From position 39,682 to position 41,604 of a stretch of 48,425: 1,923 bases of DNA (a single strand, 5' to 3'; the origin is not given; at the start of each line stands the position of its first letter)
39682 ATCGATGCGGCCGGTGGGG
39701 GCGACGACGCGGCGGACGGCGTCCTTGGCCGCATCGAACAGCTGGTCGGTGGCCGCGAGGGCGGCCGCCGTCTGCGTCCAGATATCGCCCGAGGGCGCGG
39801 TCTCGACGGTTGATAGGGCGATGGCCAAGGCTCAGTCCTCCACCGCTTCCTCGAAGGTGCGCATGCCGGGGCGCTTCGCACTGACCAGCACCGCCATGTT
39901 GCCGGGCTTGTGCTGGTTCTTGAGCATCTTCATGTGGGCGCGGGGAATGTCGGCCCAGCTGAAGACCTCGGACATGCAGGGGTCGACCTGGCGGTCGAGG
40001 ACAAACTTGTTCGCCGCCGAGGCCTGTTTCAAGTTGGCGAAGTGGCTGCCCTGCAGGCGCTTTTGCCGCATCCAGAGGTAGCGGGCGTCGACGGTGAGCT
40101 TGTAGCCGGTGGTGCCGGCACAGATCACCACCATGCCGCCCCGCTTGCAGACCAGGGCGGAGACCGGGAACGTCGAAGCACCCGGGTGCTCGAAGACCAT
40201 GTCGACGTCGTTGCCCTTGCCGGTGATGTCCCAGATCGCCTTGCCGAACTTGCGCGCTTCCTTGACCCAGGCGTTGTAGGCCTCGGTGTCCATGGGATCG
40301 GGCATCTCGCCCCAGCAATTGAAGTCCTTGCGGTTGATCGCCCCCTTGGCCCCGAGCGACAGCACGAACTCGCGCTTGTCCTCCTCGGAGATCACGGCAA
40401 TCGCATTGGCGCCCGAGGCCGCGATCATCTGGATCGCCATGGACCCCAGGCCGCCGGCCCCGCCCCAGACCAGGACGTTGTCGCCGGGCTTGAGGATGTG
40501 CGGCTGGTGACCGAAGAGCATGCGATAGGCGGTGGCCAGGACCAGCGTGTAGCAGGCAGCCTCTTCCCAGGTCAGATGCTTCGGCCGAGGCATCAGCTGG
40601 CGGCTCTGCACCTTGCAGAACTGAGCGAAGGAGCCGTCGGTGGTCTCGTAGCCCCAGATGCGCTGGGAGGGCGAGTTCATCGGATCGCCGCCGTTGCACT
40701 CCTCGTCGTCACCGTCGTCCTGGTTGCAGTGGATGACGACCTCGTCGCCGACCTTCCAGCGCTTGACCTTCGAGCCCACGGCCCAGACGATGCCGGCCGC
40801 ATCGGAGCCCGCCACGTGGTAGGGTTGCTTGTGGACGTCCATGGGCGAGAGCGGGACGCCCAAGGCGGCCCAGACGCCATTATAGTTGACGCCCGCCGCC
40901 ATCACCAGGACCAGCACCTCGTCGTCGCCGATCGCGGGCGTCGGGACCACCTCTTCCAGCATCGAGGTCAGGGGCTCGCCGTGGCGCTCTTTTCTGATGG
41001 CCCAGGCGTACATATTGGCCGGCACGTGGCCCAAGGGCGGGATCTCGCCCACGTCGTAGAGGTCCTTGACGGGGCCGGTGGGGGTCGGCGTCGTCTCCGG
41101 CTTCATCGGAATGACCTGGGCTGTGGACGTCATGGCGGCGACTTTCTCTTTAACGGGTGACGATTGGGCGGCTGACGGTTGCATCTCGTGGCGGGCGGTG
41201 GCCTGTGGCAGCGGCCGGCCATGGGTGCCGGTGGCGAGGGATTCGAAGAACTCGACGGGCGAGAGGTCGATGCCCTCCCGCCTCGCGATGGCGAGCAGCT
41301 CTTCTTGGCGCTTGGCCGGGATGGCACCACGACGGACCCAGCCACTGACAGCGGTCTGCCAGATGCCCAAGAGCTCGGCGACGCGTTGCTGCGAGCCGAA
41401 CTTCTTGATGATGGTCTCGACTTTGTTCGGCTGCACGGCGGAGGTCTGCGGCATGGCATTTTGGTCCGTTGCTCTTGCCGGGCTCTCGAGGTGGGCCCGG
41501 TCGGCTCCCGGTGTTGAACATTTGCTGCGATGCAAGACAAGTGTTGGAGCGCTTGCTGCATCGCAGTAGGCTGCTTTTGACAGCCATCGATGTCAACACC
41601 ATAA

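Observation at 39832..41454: Cro/YdaS-like HTH ORF reads in frame into crotonyl-CoA carboxylase/reductase with no stop codon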

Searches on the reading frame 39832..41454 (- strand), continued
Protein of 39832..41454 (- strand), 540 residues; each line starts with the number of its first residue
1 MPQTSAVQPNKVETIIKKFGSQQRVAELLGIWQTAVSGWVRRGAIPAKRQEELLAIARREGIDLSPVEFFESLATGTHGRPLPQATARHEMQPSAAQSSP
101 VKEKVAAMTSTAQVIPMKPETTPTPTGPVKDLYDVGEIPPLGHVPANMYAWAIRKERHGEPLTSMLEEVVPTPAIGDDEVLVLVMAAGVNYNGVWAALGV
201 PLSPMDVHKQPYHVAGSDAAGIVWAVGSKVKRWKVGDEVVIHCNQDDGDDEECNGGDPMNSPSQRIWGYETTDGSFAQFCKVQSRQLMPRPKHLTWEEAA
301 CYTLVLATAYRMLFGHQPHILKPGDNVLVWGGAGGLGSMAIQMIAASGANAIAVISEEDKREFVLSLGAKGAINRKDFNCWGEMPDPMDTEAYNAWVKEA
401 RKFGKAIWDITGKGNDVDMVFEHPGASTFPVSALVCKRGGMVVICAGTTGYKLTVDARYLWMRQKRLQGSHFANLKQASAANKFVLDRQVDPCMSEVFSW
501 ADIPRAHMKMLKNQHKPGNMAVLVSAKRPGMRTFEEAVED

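Call 62: find_encoding_contigs(protein=P0265, flank=5000, max_places=1)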
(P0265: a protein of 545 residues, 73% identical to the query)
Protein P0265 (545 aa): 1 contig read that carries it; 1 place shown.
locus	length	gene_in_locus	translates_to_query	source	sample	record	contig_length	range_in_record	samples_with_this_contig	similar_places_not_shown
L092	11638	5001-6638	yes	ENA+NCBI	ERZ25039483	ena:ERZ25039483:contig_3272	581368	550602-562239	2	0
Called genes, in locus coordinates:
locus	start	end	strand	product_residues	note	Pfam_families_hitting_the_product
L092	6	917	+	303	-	PF00749:tRNA-synt_1c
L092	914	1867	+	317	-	PF00561:Abhydrolase_1, PF12146:Hydrolase_4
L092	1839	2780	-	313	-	PF01408:GFO_IDH_MocA, PF02894:GFO_IDH_MocA_C (faint), PF22725:GFO_IDH_MocA_C3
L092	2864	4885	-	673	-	PF01642:MM_CoA_mutase, PF02310:B12-binding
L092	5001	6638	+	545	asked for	PF14549:P22_Cro, PF08240:ADH_N, PF00107:ADH_zinc_N, PF13602:ADH_zinc_N_2 (weak)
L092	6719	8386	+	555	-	PF02771:Acyl-CoA_dh_N, PF02770:Acyl-CoA_dh_M, PF00441:Acyl-CoA_dh_1, PF08028:Acyl-CoA_dh_2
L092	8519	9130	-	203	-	PF00691:OmpA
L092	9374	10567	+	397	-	PF01425:Amidase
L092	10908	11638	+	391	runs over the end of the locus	PF03447:NAD_binding_3, PF21135:DRL_cat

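Call 70: search_solved_structures(query=window:39832-41133:-, max_evalue=1e-50, show_alignments=2)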
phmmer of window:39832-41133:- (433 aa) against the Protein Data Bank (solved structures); distinct sequences matched with E-value up to 1e-50: 11.
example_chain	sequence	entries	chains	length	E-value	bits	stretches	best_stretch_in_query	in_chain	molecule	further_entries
4gi2_A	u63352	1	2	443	4.5e-228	760.5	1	18-432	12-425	Crotonyl-CoA carboxylase/reductase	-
4y0k_A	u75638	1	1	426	1.1e-129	436.2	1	17-419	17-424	AntE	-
4y1b_A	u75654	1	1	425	2.1e-129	435.3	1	17-419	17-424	AntE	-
9kva_A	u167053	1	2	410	6.5e-123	413.9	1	26-420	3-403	Putative crotonyl-CoA reductase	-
3hzz_A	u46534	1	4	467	2.2e-89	303.5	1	48-424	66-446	Crotonyl CoA reductase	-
3krt_A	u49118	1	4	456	1.7e-87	297.2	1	48-424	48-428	Crotonyl CoA reductase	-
6na3_A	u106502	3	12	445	3e-87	296.4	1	50-426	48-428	Putative crotonyl-CoA reductase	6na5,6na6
6na4_A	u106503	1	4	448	3e-87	296.4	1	50-426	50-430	Putative crotonyl-CoA reductase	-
6owe_A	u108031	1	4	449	3.1e-87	296.4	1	50-426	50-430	Crotonyl-CoA carboxylase/reductase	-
4a0s_A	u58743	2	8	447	7.1e-79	268.8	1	62-425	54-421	OCTENOYL-COA REDUCTASE/CARBOXYLASE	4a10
6eqo_A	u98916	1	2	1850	9.1e-54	186.1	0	49-347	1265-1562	Acetyl-coenzyme A synthetase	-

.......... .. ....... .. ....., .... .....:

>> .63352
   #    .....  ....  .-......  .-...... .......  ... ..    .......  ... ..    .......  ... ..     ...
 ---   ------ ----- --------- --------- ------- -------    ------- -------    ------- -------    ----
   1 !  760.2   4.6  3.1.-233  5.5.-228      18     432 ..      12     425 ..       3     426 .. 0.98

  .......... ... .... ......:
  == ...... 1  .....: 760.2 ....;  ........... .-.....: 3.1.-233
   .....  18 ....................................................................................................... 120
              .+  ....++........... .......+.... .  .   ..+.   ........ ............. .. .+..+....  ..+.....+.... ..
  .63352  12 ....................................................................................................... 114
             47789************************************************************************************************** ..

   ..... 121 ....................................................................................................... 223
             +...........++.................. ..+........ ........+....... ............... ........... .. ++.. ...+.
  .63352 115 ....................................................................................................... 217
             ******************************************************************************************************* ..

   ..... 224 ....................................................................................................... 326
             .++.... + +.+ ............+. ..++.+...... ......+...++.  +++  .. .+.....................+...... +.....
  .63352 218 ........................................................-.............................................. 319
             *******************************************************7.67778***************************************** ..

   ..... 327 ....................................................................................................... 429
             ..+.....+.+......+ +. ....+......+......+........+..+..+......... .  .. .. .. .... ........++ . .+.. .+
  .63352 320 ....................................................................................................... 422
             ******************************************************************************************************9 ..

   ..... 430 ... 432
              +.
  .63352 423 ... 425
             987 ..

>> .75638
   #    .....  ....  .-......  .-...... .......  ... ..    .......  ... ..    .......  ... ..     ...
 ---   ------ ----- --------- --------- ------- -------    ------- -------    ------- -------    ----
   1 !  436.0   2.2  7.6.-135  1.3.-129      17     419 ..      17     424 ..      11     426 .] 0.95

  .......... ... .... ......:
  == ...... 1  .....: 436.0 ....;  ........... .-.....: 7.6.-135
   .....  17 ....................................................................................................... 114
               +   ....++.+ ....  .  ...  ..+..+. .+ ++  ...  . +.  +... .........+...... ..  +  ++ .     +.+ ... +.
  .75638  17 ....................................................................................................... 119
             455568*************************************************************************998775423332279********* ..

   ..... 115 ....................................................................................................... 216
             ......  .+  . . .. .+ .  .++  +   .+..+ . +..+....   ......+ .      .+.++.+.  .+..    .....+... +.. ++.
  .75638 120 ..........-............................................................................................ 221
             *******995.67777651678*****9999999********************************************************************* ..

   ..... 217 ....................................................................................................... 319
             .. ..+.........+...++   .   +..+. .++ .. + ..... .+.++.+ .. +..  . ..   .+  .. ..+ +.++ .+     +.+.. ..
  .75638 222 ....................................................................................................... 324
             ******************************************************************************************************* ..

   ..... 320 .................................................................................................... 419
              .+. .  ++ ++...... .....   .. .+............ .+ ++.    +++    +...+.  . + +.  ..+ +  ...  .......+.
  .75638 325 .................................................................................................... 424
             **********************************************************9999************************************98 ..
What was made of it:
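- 39835..41082 (-): Crotonyl-CoA carboxylase/reductase catalytic body (residues 125-540). Call 70 (4gi2, 760 bits, E 4.5e-228).
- On Crotonyl-CoA carboxylase/reductase (TIGR01751 equivalog): PDB 4gi2 at 760 bits, residues 18-432 against 12-425 (call 70).
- Checked: They also match M. extorquens Ccr PDB 4gi2 (760 bits), with the alignment starting at residue 18 of the 433-aa part (call 70).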

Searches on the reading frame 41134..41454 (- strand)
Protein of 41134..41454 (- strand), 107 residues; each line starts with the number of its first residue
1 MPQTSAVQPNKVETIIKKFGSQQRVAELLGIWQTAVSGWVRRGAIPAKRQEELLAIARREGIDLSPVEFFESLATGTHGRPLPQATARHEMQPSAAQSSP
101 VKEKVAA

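Call 3: search_protein_families(library=pfam, proteins=[window:41134-41454:-], max_evalue=1)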
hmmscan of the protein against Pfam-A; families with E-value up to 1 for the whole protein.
window:41134-41454:- (107 aa): 8 families
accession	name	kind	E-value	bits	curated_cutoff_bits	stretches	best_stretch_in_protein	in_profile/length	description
PF14549.12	P22_Cro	-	1.1e-08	35.2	30.2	1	13-51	3-39/60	DNA-binding transcriptional regulator Cro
PF15943.11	YdaS_toxin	-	1.4e-07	31.6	30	1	14-49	3-39/65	Bacterial toxin YdaS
PF07022.19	Phage_CI_repr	-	0.0019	18.9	22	1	18-65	11-55/65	Bacteriophage CI repressor helix-turn-helix domain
PF12728.13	HTH_17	-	0.017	15.8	27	1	25-49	7-31/51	Helix-turn-helix domain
PF02817.22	E3_binding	-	0.046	14.4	23.7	1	56-80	10-29/36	e3 binding domain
PF01381.28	HTH_3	-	0.09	13.3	23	1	21-58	11-46/55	Helix-turn-helix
PF09048.16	Cro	-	0.16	12.4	32.7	1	15-38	9-31/59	Cro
PF21531.3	Rv2175c_wHTH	-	0.21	12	27.1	1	24-54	20-50/57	DNA-binding protein Rv2175c, wHTH domain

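Call 4: search_protein_families(library=ncbifam, proteins=[window:41134-41454:-], max_evalue=1)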
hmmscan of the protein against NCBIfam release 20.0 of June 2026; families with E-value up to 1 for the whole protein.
window:41134-41454:- (107 aa): 3 families
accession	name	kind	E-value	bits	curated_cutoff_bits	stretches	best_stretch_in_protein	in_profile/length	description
NF046037.1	carphisopro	domain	5e-18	65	38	1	12-65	1-54/54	carph-isopro domain-containing protein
TIGR03830.1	CxxCG_CxxCG_HTH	subfamily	0.008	16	61.8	1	6-59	64-118/127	type II TA system antitoxin MqsA family protein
NF007282.0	PRK09744.1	subfamily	0.13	12.5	130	1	15-40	6-31/75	DNA-binding transcriptional regulator DicC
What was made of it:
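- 41245..41427 (-): Cro-type all-alpha HTH domain (residues about 10-70). The predicted recognition helix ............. is almost invariant in the family. The domain ends with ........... Calls 3 and 4 (P22_Cro, NF046037).
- On Cro-type HTH (Pfam PF14549 P22_Cro; NCBIfam NF046037): NF046037 65 against 38 over model positions 1-54 of 54 (calls 3, 4).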

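Call 27: search_protein_representatives(protein=window:41134-41454:-)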
Query: 107 residues. Proteins with E-value up to 0.001 (for the whole library): 567; up to 1e-10: 33; up to 1e-30: 0. The best 150 are listed.
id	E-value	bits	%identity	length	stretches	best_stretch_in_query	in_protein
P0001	8.2e-29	115.9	67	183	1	9-98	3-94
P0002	1.8e-27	111.6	75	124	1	9-84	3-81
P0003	2.5e-26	107.9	73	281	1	9-91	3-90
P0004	7.1e-26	106.5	62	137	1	5-102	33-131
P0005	1.5e-25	105.4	70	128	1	9-91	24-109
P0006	1.7e-25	105.3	74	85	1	10-86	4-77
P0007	2.7e-25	104.6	82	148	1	10-71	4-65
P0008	1.8e-24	102.0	71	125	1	10-87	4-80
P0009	1.5e-23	99.0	62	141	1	11-86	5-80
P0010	3.0e-23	98.0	79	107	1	12-72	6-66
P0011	3.5e-23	97.8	74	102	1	10-78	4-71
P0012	1.5e-22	95.8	81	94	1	9-66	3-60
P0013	2.1e-22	95.3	77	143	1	12-71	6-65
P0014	6.2e-21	90.6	71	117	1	6-70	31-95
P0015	1.5e-20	89.3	79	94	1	16-71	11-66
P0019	5.3e-15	71.6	29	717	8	6-47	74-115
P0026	4.6e-12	62.2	47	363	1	12-90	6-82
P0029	4.8e-11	58.9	28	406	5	14-71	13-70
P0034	1.2e-10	57.7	56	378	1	10-71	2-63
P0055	1.1e-08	51.3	42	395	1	4-87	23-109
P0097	3.9e-07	46.4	42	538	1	7-78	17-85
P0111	7.2e-07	45.5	37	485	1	8-100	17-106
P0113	7.5e-07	45.5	34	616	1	4-94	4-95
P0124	1.1e-06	45.0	36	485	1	10-101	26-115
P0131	1.3e-06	44.7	39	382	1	10-79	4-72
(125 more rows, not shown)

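Call 31: search_solved_structures(query=window:41134-41454:-, max_evalue=1, show_alignments=2)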
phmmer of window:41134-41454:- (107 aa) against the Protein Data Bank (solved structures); distinct sequences matched with E-value up to 1: 5.
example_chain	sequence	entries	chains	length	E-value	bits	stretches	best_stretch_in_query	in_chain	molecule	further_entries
3bd1_A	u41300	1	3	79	6.6e-05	26.4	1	10-54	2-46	Cro protein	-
5w8y_A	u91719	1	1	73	0.00013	25.4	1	10-66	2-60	protein XPH1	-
2hin_A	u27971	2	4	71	0.02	18.4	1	11-53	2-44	Repressor protein | Gp39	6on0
1rzs_A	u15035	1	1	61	0.053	17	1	14-50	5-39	Regulatory protein cro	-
7r9x_A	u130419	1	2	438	0.81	13.3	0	15-86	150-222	AmbE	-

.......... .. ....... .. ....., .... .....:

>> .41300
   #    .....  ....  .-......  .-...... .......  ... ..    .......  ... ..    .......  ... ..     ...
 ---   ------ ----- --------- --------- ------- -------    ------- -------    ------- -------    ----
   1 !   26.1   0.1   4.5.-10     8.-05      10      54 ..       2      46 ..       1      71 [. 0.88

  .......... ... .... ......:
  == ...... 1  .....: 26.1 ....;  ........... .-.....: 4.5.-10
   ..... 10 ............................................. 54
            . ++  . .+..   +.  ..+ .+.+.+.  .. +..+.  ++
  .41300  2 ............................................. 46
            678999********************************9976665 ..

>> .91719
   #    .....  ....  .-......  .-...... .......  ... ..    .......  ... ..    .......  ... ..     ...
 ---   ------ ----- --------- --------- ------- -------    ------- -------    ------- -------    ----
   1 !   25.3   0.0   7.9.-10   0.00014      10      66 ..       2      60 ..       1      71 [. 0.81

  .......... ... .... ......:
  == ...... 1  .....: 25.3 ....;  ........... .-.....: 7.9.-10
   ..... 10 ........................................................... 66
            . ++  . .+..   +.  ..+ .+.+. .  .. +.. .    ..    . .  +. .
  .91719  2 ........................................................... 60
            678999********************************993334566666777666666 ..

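Call 88: search_protein_families(library=pfam, proteins=[P0026, P0034, P0055, P0131, P0097, P0111, P0113, P0124, P0019, P0029], max_evalue=0.0001)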
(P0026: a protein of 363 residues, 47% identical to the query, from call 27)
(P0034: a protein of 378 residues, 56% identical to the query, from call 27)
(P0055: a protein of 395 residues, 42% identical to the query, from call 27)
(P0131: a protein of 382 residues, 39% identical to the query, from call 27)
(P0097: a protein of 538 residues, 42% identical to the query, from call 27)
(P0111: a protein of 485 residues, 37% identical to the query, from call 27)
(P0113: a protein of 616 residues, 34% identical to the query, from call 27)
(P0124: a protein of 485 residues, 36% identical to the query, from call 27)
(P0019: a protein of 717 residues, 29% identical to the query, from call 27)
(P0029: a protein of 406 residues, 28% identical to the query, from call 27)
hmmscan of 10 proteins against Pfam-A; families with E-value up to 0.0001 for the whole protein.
P0026 (363 aa): 4 families
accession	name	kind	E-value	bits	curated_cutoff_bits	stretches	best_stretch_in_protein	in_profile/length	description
PF03853.21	YjeF_N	-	1.3e-35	123.3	24.9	1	115-271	2-169/169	YjeF-related protein N-terminus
PF14549.12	P22_Cro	-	1.3e-07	31.7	30.2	1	9-47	5-41/60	DNA-binding transcriptional regulator Cro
PF15943.11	YdaS_toxin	-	1.5e-06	28.4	30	1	6-47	1-43/65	Bacterial toxin YdaS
PF07022.19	Phage_CI_repr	-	6.5e-06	26.8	22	1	5-58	2-54/65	Bacteriophage CI repressor helix-turn-helix domain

P0034 (378 aa): 4 families
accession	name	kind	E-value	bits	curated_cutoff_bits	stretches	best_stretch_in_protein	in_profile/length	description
PF10546.14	P63C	-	3.5e-27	95.3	26.1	1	238-333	1-93/93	P63C domain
PF14549.12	P22_Cro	-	1.5e-06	28.4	30.2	1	5-40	3-36/60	DNA-binding transcriptional regulator Cro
PF15943.11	YdaS_toxin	-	1.7e-06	28.2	30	1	7-41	4-39/65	Bacterial toxin YdaS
PF07022.19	Phage_CI_repr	-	3.2e-05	24.6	22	1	10-45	11-46/65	Bacteriophage CI repressor helix-turn-helix domain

P0055 (395 aa): 2 families
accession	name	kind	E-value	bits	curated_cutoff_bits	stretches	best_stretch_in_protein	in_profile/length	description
PF10546.14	P63C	-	6.3e-15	56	26.1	1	269-352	5-93/93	P63C domain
PF15943.11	YdaS_toxin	-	6.5e-05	23.1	30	0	32-70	2-41/65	Bacterial toxin YdaS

P0131 (382 aa): 2 families
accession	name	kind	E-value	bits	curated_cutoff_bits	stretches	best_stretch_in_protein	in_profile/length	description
PF10546.14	P63C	-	5.1e-26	91.5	26.1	1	227-313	2-93/93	P63C domain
PF15943.11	YdaS_toxin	-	5.7e-06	26.5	30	1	7-43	2-39/65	Bacterial toxin YdaS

P0097 (538 aa): 1 family
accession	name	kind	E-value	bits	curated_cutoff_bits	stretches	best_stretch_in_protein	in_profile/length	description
PF09731.14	Mitofilin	-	2.7e-16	60.1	27.4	1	354-525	434-613/614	Mitochondrial inner membrane protein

P0111 (485 aa): 1 family
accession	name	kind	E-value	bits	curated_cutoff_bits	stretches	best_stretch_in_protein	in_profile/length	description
PF09731.14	Mitofilin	-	1.2e-21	77.8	27.4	1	281-473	410-609/614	Mitochondrial inner membrane protein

P0113 (616 aa): 6 families
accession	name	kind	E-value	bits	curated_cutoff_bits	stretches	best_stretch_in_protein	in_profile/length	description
PF09731.14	Mitofilin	-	4.9e-16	59.2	27.4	1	381-597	380-609/614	Mitochondrial inner membrane protein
PF05531.17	NPV_P10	-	1.3e-05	26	29.8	0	321-374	12-65/75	Nucleopolyhedrovirus P10 protein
PF04513.17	Baculo_PEP_C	-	3.2e-05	24.4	38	0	322-397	32-100/140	Baculovirus polyhedron envelope protein, PEP, C terminus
PF15905.10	HMMR_N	-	6.3e-05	23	30.1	1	317-436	189-306/330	Hyaluronan mediated motility receptor N-terminal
PF16326.10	ABC_tran_CTD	-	6.7e-05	23.5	32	0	225-271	12-60/69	ABC transporter C-terminal domain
PF07889.17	DUF1664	-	7.4e-05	23.2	34.6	0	375-428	34-87/124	Protein of unknown function (DUF1664)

P0124 (485 aa): 1 family
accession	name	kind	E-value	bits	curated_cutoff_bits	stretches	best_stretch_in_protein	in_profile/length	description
PF09731.14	Mitofilin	-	9.4e-29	101.2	27.4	1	283-473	415-613/614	Mitochondrial inner membrane protein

P0019 (717 aa): 31 families (the best 25 are shown)
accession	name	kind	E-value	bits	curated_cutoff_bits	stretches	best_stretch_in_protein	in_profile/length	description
PF13384.12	HTH_23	-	5.1e-44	147.4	24.6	1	130-160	10-41/50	Homeodomain-like domain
PF12728.13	HTH_17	-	8.1e-37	125.7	27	0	93-136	7-50/51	Helix-turn-helix domain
PF15943.11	YdaS_toxin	-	1.3e-30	105.5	30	0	483-515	1-34/65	Bacterial toxin YdaS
PF13518.12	HTH_28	-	5.7e-30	103.5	25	0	660-689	5-34/52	Helix-turn-helix domain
PF14549.12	P22_Cro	-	2.5e-23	82.1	30.2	0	537-558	9-30/60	DNA-binding transcriptional regulator Cro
PF01527.26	HTH_Tnp_1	-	3.4e-23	82.1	24.1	0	136-173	23-62/75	Transposase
PF13551.12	HTH_29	-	2.3e-21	76.1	28.1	0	130-159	4-35/64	Winged helix-turn helix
PF18024.7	HTH_50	-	2.9e-21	75.3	27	0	80-112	16-48/50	Helix-turn-helix domain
PF13411.12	MerR_1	-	5.7e-19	68.4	21.6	0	441-469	4-31/69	MerR HTH family regulatory protein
PF01381.28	HTH_3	-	3.3e-16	59.5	23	0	140-159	13-32/55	Helix-turn-helix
PF10668.15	Phage_terminase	-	1.1e-15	57.5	22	0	235-252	27-44/67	Phage terminase small subunit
PF13542.12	HTH_Tnp_ISL3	-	3.4e-15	55.7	27.4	0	658-691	18-50/51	Helix-turn-helix domain of transposase family ISL3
PF06056.18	Terminase_5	-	8e-13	48.6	20.3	0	665-683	11-29/58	Putative ATPase subunit of terminase (gpP-like)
PF02042.20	RWP-RK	-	1.5e-12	47.6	29.3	0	385-414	13-42/49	RWP-RK domain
PF08281.18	Sigma70_r4_2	-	5.5e-12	45.6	25.7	0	667-689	26-48/54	Sigma-70, region 4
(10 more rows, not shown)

P0029 (406 aa): 3 families
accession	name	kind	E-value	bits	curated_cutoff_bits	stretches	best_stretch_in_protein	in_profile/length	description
PF15943.11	YdaS_toxin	-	1.4e-17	63.7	30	1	295-337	1-43/65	Bacterial toxin YdaS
PF14549.12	P22_Cro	-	1.6e-09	37.8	30.2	0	296-325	3-32/60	DNA-binding transcriptional regulator Cro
PF12728.13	HTH_17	-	7.5e-05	23.4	27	0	242-267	7-31/51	Helix-turn-helix domain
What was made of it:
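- Related Cro-like N-terminal modules are fused to very different proteins: YjeF_N, P63C, and Mitofilin/Mic60-like membrane proteins (calls 27, 88).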
